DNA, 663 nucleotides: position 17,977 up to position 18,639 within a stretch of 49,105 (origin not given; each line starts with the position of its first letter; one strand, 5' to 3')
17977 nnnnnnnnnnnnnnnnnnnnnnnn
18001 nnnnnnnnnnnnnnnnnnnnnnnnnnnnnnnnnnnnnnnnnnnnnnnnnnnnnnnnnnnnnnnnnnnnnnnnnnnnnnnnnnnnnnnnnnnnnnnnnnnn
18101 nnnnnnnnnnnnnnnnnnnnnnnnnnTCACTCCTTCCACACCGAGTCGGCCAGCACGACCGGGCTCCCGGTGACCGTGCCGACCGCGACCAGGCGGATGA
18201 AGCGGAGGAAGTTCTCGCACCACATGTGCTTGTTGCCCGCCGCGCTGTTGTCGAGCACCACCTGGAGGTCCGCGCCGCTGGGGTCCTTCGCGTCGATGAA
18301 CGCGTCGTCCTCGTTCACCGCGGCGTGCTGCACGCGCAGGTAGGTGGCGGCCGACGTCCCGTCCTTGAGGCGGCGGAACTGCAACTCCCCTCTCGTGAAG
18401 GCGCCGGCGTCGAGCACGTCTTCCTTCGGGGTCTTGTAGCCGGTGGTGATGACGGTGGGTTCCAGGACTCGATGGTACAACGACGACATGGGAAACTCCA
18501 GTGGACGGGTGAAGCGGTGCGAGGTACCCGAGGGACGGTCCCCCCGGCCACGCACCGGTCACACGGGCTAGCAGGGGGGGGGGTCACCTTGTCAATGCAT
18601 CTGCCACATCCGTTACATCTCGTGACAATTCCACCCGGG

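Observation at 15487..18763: About 3 kb inserted between psd and its neighbour, bracketed by ~125-bp direct repeats that duplicate the psd 3' end (att-like), with no integrase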

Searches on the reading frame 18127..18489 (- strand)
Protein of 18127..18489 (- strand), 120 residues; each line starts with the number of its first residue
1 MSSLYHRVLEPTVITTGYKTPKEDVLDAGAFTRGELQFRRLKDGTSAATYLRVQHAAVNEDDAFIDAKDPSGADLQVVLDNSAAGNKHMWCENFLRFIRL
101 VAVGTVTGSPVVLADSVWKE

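Call 7: search_protein_families(library=pfam, proteins=[window:18127-18489:-], max_evalue=0.01)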
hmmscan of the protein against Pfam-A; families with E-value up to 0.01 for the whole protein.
window:18127-18489:- (120 aa): 0 families

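Call 10: search_protein_families(library=ncbifam, proteins=[window:18127-18489:-], max_evalue=0.1)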
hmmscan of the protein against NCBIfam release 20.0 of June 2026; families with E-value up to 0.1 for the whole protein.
window:18127-18489:- (120 aa): 0 families

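Call 11: search_protein_families(library=phrogs, proteins=[window:18127-18489:-], max_evalue=0.1)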
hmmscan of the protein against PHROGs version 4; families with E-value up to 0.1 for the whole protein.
window:18127-18489:- (120 aa): 0 families

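Call 15: search_protein_families(library=padloc, proteins=[window:18127-18489:-], max_evalue=1)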
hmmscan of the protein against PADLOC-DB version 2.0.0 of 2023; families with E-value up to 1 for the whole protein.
window:18127-18489:- (120 aa): 0 families

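Call 30: find_homologous_proteins(query=A2, max_evalue=0.01)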
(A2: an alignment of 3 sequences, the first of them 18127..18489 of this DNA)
Query A2 (3 sequences) (120 aa, profile of the alignment): 27 proteins with E <= 0.01 among 887 candidates.
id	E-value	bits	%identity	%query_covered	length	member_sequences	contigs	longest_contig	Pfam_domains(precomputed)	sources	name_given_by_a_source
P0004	1.0e-63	231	100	100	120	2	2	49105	-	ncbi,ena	-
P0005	4.6e-63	229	74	100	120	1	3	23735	-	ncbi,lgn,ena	-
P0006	3.3e-45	171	31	100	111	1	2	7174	-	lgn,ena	-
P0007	8.1e-45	170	61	99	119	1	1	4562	-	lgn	-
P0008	4.0e-42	161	60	99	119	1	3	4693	-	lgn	-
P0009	6.5e-35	138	36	100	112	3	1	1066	-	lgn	-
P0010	2.0e-34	136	40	100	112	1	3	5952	-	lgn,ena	-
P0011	6.4e-33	131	37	95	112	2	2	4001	-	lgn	-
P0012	1.7e-29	120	45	100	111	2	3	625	-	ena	-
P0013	1.4e-28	117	42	100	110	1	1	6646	-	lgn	-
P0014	1.7e-27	114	40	100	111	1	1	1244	-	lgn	-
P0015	1.4e-26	111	38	100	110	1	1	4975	-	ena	-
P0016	1.7e-26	111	40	100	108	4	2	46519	-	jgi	jgi:hypothetical protein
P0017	2.1e-26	110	37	95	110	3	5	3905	-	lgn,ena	-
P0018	1.1e-25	108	39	100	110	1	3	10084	-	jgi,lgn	-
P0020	3.2e-24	103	36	98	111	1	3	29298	-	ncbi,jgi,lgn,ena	-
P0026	1.2e-19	89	35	99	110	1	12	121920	-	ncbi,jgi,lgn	jgi:hypothetical protein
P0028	1.0e-13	69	28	100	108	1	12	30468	-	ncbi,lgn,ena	-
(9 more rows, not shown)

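Call 32: find_encoding_contigs(protein=P0026, flank=8000, max_places=3)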
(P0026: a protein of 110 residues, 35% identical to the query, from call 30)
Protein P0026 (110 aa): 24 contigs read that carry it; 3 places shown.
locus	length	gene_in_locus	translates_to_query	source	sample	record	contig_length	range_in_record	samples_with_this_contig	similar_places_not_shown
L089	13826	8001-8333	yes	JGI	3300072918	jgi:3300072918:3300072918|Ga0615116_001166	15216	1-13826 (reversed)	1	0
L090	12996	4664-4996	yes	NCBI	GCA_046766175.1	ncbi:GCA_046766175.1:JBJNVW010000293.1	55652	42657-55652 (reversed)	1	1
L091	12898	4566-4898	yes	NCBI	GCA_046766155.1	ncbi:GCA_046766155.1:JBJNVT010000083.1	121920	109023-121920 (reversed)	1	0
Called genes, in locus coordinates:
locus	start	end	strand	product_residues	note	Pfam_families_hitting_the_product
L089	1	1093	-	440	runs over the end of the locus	PF16822:ALGX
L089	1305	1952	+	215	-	PF11182:AlgF, PF14344:DUF4397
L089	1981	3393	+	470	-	PF03062:MBOAT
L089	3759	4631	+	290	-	-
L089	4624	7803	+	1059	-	PF13469:Sulfotransfer_3, PF00535:Glycos_transf_2, PF14559:TPR_19 (weak), PF00685:Sulfotransfer_1, PF13469:Sulfotransfer_3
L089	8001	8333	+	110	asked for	-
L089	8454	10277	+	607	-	-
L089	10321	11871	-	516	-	PF13517:FG-GAP_3 (weak), PF01839:FG-GAP (weak)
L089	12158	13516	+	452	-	PF16822:ALGX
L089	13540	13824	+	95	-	?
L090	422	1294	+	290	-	-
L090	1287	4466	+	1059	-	PF13469:Sulfotransfer_3, PF00535:Glycos_transf_2, PF14559:TPR_19 (weak), PF00685:Sulfotransfer_1, PF13469:Sulfotransfer_3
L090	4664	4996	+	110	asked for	-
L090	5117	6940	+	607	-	-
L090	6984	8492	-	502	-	PF13517:FG-GAP_3 (weak), PF01839:FG-GAP (weak)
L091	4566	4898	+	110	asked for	-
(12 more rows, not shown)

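Call 33: find_encoding_contigs(protein=P0016, flank=8000, max_places=2)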
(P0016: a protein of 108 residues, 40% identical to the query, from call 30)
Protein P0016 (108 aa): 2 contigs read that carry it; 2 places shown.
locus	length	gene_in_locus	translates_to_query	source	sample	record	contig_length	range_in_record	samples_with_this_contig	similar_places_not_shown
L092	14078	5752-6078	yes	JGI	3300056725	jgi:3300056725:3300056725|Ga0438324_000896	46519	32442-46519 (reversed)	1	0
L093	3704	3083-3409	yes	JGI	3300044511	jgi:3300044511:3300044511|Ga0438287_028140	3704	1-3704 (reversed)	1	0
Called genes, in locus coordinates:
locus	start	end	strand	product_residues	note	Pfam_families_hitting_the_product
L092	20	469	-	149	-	-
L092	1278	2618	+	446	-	PF05598:DUF772 (weak), PF01609:DDE_Tnp_1 (weak)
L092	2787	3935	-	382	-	PF00899:ThiF, PF00581:Rhodanese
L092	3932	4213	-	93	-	PF02597:ThiS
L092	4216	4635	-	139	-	PF14464:Prok-JAB, PF01398:JAB (weak)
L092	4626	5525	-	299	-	PF00291:PALP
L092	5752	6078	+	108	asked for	-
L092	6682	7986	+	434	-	-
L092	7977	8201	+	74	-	-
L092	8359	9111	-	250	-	PF08032:SpoU_sub_bind, PF00588:SpoU_methylase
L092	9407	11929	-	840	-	PF02739:5_3_exonuc_N, PF01367:5_3_exonuc, PF22619:DNA_polI_exo1 (faint), PF00476:DNA_pol_A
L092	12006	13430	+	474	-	PF07610:DUF1573 (faint), PF15780:ASH (weak), PF22073:Cep192_D4 (faint), PF24507:Ig_CFAP65_4th (faint), PF15780:ASH (weak), PF22544:HYDIN_VesB_CFA65-like_Ig, PF18911:PKD_4 (weak), PF22352:K319L-like_PKD (weak)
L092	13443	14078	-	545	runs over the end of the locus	-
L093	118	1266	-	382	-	PF00899:ThiF, PF00581:Rhodanese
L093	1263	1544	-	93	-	PF02597:ThiS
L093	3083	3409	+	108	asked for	-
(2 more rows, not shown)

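Call 34: find_encoding_contigs(protein=P0020, flank=8000, max_places=2)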
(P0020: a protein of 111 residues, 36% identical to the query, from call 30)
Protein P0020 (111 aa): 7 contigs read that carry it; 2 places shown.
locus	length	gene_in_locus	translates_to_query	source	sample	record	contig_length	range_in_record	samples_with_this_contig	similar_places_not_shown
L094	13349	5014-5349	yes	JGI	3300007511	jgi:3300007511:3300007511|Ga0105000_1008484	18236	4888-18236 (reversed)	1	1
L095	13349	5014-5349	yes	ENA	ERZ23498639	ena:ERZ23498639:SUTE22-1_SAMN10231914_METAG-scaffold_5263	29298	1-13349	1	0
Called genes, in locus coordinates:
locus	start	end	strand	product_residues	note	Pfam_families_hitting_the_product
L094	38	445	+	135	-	PF05635:23S_rRNA_IVP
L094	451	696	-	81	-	-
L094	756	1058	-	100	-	-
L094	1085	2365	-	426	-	PF00275:EPSP_synthase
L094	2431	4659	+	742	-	PF12228:DUF3604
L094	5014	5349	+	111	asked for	-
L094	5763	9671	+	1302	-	-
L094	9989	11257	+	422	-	PF13517:FG-GAP_3 (faint), PF01839:FG-GAP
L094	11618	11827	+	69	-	-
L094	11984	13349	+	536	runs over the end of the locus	PF13229:Beta_helix (faint)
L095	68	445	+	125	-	PF05635:23S_rRNA_IVP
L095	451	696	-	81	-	-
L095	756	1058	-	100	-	-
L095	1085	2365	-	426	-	PF00275:EPSP_synthase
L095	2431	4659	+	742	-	PF12228:DUF3604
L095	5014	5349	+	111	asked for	-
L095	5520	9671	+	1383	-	-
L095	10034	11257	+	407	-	PF13517:FG-GAP_3 (faint), PF01839:FG-GAP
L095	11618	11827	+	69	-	-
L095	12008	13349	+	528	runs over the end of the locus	PF13229:Beta_helix (faint)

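Call 35: find_encoding_contigs(protein=P0028, flank=8000, max_places=2)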
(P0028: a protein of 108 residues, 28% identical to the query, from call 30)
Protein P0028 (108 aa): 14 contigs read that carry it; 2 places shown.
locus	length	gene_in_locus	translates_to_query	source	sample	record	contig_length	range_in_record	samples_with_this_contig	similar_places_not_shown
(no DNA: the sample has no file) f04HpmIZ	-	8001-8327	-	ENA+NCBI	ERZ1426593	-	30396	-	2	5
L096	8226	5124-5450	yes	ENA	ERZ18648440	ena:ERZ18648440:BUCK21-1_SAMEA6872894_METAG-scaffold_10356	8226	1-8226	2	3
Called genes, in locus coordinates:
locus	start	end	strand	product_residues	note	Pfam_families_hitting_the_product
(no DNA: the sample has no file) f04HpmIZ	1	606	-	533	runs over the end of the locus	PF01839:FG-GAP (faint), PF13517:FG-GAP_3, PF07593:UnbV_ASPIC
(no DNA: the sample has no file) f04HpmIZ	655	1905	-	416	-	PF17957:Big_7 (weak)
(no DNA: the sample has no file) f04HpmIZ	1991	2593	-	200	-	-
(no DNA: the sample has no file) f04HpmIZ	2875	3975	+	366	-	-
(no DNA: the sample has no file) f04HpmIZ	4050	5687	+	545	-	PF05681:Fumerase, PF05683:Fumerase_C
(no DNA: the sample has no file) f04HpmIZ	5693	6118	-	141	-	-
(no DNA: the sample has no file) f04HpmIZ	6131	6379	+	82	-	-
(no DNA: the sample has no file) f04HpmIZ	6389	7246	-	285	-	PF00702:Hydrolase (weak)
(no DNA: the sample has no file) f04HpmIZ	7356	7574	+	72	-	-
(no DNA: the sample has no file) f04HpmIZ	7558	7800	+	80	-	-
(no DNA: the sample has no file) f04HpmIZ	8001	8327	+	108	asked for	-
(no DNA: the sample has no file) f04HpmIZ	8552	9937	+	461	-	-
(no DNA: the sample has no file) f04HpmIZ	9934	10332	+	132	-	-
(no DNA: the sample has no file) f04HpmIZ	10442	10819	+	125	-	-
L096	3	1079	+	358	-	?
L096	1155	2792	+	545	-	PF05681:Fumerase, PF05683:Fumerase_C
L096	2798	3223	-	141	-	-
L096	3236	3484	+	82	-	-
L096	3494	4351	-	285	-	PF00702:Hydrolase (weak)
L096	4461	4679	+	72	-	-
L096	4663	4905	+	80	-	-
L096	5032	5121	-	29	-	-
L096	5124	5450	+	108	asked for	-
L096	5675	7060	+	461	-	-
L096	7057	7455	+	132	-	-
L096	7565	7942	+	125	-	-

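Call 41: search_solved_structures(query=A6, max_evalue=10)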
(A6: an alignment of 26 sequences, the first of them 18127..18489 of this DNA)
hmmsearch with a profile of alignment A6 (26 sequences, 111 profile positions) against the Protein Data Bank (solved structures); distinct sequences matched with E-value up to 10: 2.
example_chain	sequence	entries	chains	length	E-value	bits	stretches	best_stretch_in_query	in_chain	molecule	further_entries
4rzp_A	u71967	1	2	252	4.6e-05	26.6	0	13-35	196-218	Engineered Protein OR366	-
8esq_B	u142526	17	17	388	0.66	13.2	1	19-88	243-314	60S ribosomal protein L3-A | Large ribosomal subunit protein uL3A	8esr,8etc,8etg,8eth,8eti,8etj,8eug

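Call 47: predict_structure(alignment_id=A6)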
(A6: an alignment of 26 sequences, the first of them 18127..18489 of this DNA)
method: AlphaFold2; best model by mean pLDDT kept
length: 120 residues; sequences in the alignment: 26
mean_pLDDT: 93.1   pTM: 0.84
mean pLDDT of the five models: 93.1, 93.1, 91.9, 91.6, 91.4
residues with pLDDT >= 90: 104; 70-90: 15; 50-70: 1; < 50: 0
segments of 3 or more residues with pLDDT < 50: none
pLDDT, mean of each block of 10 residues (from residue 1): 91 96 94 94 90 96 94 93 87 93 95 95
secondary structure, 60 per line:
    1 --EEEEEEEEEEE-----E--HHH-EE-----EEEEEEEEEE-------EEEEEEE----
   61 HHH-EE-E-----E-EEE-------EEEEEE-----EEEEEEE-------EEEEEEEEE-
elements in order: E3-13 E33-42 E50-56 E76-78 E86-91 E97-103 E111-119

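Call 50: fold_search(model_id=the predicted structure, library=pdb)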
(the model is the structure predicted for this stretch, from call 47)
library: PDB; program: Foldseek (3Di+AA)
matches with E <= 10: 1637; with E <= 0.001: 0
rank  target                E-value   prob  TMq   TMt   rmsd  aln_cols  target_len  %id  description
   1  9i0y_a                1.1e-03  1.00  0.43  0.44   5.8       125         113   15  Recombinant Ena2A fibers (released 2025-03-12)
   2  9i0y_0                1.1e-03  1.00  0.43  0.44   5.8       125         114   15  Recombinant Ena2A fibers (released 2025-03-12)
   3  9ues_B                1.5e-03  1.00  0.39  0.15   6.9       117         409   11  Crystal structure of an inactive TKSP mutant in complex with the TKS propeptide (released 2026-02-18)
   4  3afg_B                2.0e-03  1.00  0.42  0.13   6.7       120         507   10  Crystal structure of ProN-Tk-SP from Thermococcus kodakaraensis (released 2010-08-04)
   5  3afg_A                2.8e-03  1.00  0.43  0.13   6.7       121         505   10  Crystal structure of ProN-Tk-SP from Thermococcus kodakaraensis (released 2010-08-04)
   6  5gu5                  2.8e-03  0.98  0.36  0.39   7.6       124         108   10  Crystal structure of p24gamma2 GOLD domain determined by sulfur-SAD (released 2017-01-25)
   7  8k35_A                3.0e-03  0.92  0.38  0.08  17.6       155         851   10  Structure of the bacteriophage lambda tail tip complex (released 2023-11-15)
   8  3j4u_H                4.0e-03  1.00  0.50  0.44   6.1       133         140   15  A new topology of the HK97-like fold revealed in Bordetella bacteriophage: non-covalent chainmail secured by jellyroll (released 2013-12-25)
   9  4gwm_B                5.2e-03  0.98  0.43  0.12   8.9       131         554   12  Crystal structure of human promeprin beta (released 2012-09-19)
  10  6i5o_A                5.5e-03  1.00  0.51  0.53   5.5       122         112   12  Crystal structure of SPBc2 prophage-derived protein YomS (released 2019-11-20)
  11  7a02_A                5.8e-03  1.00  0.48  0.50   5.3       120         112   10  Bacillus endospore appendages form a novel family of disulfide-linked pili (released 2021-04-28)
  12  7uaf_C                5.8e-03  1.00  0.51  0.15   7.7       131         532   12  Human meprin alpha inhibitory complex with compound 10d (N~3~,N~3~-bis[(2H-1,3-benzodioxol-5-yl)methyl]-N-hydroxy-beta (released 2022-11-02)
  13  4itc                  6.9e-03  0.99  0.48  0.37   7.6       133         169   14  Crystal Structure Analysis of the K1 Cleaved Adhesin domain of Lys-gingipain (Kgp) from Porphyromonas gingivalis W83 (released 2013-09-25)
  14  8okw_B                6.9e-03  0.77  0.32  0.27  10.3       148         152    9  Crystal structure of Bdellovibrio bacteriovorus Bd2734 C-terminal domain (released 2023-10-25)
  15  7vrp_J                6.9e-03  0.75  0.32  0.14   8.5       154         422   15  Structure of infectious bursal disease virus Gx strain (released 2022-03-30)
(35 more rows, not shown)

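Call 51: fold_search(model_id=the predicted structure, library=viral)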
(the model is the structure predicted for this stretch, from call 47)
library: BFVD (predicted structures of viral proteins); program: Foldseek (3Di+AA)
matches with E <= 10: 1800; with E <= 0.001: 26
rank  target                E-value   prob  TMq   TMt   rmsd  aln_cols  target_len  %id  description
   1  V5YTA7                9.9e-06  1.00  0.64  0.67   3.5       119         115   15  Uncharacterized protein [Pseudomonas phage PPpW-3]
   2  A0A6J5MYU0            1.9e-05  1.00  0.66  0.61   4.0       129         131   18  Uncharacterized protein [uncultured Caudovirales phage]
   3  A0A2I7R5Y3            3.2e-05  1.00  0.63  0.61   3.4       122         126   17  (no name in the UniProt tables at hand)
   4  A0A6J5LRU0            4.2e-05  1.00  0.65  0.60   3.6       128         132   20  Uncharacterized protein [uncultured Caudovirales phage]
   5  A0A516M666            4.4e-05  1.00  0.69  0.68   3.3       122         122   16  (no name in the UniProt tables at hand)
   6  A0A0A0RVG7            5.2e-05  1.00  0.64  0.56   4.0       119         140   12  Uncharacterized protein [Bacillus phage Pookie]
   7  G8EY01                5.8e-05  1.00  0.63  0.62   4.6       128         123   16  Uncharacterized protein [Synechococcus phage S-CAM8]
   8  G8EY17                6.1e-05  1.00  0.66  0.72   2.9       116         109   19  Uncharacterized protein [Synechococcus phage S-CAM8]
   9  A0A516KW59            7.2e-05  1.00  0.60  0.69   3.8       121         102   13  (no name in the UniProt tables at hand)
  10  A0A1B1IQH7            8.5e-05  1.00  0.69  0.71   3.0       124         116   13  (no name in the UniProt tables at hand)
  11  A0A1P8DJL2            9.5e-05  1.00  0.65  0.55   3.1       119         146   17  (no name in the UniProt tables at hand)
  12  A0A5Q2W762            1.1e-04  1.00  0.56  0.39   6.9       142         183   15  (no name in the UniProt tables at hand)
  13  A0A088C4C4            1.5e-04  1.00  0.65  0.65   3.8       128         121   19  (no name in the UniProt tables at hand)
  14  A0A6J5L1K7            2.1e-04  1.00  0.60  0.34   5.7       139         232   12  Uncharacterized protein (Fragment) [uncultured Caudovirales phage]
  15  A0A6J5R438            3.0e-04  1.00  0.65  0.55   4.1       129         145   11  Uncharacterized protein [uncultured Caudovirales phage]
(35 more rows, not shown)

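Call 60: search_protein_families(library=pfam, alignment_id=A6, max_evalue=1)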
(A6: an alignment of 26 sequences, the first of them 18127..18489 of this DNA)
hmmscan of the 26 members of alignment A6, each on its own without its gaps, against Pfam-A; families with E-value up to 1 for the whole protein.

A. member 1, window:18127-18489:- (120 aa): 0 families

B. families by the number of members that match (of 26 scanned): 9 families
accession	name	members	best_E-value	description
PF19912.4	DUF6385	4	0.012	Domain of unknown function (DUF6385)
PF09203.16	MspA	1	0.0024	MspA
PF15874.10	Il2rg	1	0.031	Putative Interleukin 2 receptor, gamma chain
PF05356.16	Phage_Coat_B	1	0.037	Inovirus Coat protein B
PF13163.11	DUF3999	1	0.06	Protein of unknown function (DUF3999)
PF20504.3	IntS14_C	1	0.12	Integrator complex subunit 14, alpha-helical domain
PF22141.1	Thiaminase-1_dom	1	0.13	Thiaminase-1 domain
PF05160.18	DSS1_SEM1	1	0.2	DSS1/SEM1 family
PF01667.23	Ribosomal_S27e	1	0.24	Ribosomal protein S27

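Call 67: find_encoding_contigs(protein=P0008, flank=6000, max_places=3)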
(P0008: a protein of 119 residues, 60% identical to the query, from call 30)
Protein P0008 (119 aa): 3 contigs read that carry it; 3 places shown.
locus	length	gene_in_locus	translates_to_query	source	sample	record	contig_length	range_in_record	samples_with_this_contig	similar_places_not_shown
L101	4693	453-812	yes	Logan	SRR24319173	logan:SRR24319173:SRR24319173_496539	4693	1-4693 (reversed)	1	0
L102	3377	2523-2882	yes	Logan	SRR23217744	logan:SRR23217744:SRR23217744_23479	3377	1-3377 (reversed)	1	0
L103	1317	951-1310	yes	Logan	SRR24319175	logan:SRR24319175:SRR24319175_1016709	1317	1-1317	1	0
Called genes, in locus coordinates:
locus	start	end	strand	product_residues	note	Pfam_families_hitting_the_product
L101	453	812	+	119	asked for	-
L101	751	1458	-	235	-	-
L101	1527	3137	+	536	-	-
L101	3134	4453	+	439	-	PF23952:LRR_EndoS (faint)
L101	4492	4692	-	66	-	?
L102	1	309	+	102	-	?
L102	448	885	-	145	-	-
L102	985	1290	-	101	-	-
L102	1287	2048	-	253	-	-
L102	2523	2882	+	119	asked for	-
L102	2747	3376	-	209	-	?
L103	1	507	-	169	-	?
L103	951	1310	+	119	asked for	-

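Call 68: find_encoding_contigs(protein=P0007, flank=6000, max_places=3)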
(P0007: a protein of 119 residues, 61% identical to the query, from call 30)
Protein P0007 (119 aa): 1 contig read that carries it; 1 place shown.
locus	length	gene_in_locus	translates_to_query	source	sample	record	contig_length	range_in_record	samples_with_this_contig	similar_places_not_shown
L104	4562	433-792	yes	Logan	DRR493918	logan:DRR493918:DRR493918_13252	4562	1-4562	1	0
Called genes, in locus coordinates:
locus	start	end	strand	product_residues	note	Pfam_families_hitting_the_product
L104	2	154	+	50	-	?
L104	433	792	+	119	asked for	-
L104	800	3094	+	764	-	-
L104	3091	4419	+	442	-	PF23952:LRR_EndoS (faint)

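Call 78: find_related_loci(query=A6, collection=viral_contigs, flank=8000)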
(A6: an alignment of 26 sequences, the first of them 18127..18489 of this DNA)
Query A6 (120 aa) in viral_contigs; peptide patterns used: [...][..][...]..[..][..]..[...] (x = any residue, [..] = any of these).
74 stretches matched a pattern, but none encodes a relative of the query by tblastn (E <= 1e-3).

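Call 84: search_protein_families(library=pfam, proteins=[L089:8454-10277:+, L095:5520-9671:+, L104:3091-4419:+, L096:7057-7455:+, L096:7565-7942:+, L092:7977-8201:+, L101:1527-3137:+, L101:3134-4453:+], max_evalue=0.01)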
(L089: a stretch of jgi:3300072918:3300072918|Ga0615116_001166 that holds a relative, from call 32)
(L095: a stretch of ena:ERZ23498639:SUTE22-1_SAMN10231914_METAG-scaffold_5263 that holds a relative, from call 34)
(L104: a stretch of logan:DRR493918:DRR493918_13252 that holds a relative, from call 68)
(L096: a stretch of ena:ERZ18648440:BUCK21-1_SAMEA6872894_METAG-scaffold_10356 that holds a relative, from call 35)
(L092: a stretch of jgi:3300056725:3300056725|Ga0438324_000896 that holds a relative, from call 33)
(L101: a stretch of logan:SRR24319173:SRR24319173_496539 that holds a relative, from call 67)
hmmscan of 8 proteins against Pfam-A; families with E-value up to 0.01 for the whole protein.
L089:8454-10277:+ (607 aa): 0 families

L095:5520-9671:+ (1383 aa): 0 families

L104:3091-4419:+ (442 aa): 1 family
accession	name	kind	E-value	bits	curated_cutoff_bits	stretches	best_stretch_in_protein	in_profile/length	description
PF23952.1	LRR_EndoS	-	4e-07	30.7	27.9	0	261-342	26-106/116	Endo-beta-N-acetylglucosaminidase EndoS LRR domain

L096:7057-7455:+ (132 aa): 0 families

L096:7565-7942:+ (125 aa): 0 families

L092:7977-8201:+ (74 aa): 1 family
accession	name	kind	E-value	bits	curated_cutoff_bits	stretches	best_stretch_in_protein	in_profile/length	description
PF01753.24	zf-MYND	-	0.0066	16.9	22.7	1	19-40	4-24/39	MYND finger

L101:1527-3137:+ (536 aa): 0 families

L101:3134-4453:+ (439 aa): 1 family
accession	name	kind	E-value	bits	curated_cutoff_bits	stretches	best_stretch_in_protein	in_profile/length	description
PF23952.1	LRR_EndoS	-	2.2e-08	34.7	27.9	0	267-321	32-88/116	Endo-beta-N-acetylglucosaminidase EndoS LRR domain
